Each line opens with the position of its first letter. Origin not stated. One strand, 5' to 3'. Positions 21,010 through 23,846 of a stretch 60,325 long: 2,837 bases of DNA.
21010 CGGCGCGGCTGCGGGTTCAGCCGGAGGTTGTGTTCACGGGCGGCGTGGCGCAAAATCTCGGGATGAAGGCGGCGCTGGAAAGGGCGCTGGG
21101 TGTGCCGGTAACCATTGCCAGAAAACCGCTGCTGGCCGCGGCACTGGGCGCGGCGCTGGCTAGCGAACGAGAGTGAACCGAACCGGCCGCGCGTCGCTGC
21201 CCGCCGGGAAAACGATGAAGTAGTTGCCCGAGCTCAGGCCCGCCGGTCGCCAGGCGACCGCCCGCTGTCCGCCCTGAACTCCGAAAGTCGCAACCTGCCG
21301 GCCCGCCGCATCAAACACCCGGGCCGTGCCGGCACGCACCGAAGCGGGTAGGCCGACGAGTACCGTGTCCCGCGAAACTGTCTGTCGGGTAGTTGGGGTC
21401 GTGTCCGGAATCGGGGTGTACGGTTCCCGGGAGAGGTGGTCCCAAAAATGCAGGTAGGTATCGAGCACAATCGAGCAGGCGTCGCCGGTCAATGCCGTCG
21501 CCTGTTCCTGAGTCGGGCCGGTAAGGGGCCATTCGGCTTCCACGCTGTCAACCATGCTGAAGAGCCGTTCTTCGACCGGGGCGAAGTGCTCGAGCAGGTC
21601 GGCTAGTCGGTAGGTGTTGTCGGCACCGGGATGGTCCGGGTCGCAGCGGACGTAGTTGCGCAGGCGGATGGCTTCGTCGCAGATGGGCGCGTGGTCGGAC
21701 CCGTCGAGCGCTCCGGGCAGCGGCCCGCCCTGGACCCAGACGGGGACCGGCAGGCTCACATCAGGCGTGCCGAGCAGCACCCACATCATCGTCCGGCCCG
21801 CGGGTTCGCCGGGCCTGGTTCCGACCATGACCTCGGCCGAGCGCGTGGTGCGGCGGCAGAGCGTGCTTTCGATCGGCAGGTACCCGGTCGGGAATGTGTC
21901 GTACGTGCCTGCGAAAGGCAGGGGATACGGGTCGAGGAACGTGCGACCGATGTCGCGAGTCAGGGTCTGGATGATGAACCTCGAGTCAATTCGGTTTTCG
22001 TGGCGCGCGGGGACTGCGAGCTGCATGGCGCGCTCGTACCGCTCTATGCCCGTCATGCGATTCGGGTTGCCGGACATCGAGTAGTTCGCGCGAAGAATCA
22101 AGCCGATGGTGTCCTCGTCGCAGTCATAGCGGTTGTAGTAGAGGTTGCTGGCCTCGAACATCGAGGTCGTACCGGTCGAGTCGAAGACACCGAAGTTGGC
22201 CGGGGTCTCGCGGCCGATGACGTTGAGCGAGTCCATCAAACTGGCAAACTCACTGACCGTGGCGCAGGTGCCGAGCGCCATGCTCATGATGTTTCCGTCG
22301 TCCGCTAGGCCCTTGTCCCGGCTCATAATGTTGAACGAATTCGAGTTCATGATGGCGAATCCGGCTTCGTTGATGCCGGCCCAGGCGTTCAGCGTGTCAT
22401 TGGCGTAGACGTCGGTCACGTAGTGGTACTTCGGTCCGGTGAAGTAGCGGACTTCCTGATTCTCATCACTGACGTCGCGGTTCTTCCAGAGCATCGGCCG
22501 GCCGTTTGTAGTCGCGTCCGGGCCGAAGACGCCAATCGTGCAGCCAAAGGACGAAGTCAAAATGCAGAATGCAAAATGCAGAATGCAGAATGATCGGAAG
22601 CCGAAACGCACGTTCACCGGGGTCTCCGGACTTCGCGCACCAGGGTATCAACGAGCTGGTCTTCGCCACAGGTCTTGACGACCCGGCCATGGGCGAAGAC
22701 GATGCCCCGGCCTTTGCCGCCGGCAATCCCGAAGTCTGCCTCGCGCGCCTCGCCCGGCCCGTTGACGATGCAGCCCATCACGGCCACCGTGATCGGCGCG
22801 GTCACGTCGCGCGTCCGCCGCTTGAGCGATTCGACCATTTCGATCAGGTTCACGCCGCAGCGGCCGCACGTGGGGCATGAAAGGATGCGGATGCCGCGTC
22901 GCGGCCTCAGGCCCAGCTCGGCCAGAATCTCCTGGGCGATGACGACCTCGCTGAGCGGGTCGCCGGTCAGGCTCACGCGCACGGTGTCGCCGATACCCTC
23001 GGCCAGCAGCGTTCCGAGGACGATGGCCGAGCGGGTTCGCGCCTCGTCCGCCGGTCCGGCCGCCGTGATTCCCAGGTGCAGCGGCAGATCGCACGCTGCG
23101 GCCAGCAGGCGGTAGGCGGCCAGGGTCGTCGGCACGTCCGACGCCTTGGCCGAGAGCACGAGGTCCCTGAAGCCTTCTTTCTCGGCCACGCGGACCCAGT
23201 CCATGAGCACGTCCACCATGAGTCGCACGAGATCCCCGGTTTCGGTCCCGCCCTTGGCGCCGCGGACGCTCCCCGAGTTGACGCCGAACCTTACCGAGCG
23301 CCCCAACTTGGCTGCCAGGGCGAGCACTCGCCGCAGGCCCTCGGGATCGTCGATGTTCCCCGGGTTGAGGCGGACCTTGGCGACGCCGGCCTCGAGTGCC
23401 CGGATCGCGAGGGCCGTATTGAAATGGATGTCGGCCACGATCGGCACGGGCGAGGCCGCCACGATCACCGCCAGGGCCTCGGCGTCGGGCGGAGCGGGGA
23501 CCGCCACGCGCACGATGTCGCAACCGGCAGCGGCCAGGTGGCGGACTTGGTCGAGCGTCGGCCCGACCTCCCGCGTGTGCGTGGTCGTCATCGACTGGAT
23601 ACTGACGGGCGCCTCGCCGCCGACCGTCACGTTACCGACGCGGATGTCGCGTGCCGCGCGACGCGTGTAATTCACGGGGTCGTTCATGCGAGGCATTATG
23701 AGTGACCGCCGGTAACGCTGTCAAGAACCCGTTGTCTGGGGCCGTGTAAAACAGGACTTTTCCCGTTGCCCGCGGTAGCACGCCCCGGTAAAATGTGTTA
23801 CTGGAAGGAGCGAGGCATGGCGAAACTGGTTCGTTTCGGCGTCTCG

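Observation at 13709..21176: Overlapping-gene operon joining a corrinoid methyl-transfer set to an HgdAB/BcrBC-type radical Fe-S enzyme with its own ATP-driven activator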

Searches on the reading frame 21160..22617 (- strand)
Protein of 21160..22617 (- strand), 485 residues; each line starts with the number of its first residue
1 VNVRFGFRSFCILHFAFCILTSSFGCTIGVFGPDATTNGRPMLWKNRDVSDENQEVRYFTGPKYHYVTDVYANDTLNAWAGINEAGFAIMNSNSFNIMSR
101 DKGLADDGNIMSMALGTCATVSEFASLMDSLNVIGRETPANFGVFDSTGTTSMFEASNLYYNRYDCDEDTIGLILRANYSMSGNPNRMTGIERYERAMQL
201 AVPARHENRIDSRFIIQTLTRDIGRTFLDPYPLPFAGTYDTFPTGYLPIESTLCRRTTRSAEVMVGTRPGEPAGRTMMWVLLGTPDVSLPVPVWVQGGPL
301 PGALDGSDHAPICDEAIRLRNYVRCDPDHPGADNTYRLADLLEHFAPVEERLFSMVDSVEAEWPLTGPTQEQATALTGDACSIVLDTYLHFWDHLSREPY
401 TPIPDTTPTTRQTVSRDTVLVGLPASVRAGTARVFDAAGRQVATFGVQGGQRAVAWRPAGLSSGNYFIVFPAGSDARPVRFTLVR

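Call 6: search_protein_families(library=pfam, proteins=[window:21160-22617:-], max_evalue=0.001)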
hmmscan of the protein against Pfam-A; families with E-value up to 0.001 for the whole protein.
window:21160-22617:- (485 aa): 1 family
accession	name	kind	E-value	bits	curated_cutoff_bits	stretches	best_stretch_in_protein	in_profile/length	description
PF03417.21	AAT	-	0.00011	22.5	23.2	1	38-156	5-119/225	Acyl-coenzyme A:6-aminopenicillanic acid acyl-transferase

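Call 60: search_protein_families(library=ncbifam, proteins=[window:21160-22617:-], max_evalue=0.001)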
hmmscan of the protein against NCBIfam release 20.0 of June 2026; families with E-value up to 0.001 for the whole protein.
window:21160-22617:- (485 aa): 1 family
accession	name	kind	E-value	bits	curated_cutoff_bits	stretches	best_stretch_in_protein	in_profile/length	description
NF040521.1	C45_proenzyme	subfamily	8e-10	38.6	85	1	15-221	79-281/313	C45 family autoproteolytic acyltransferase/hydrolase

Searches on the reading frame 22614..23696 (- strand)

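Call 7: search_protein_families(library=pfam, proteins=[window:22614-23696:-], max_evalue=0.001)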
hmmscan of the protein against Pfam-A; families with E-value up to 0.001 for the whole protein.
window:22614-23696:- (360 aa): 1 family
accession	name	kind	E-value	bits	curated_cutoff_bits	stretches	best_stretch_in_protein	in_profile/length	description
PF04551.19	GcpE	-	1.1e-124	416.4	32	1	16-357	2-342/343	GcpE protein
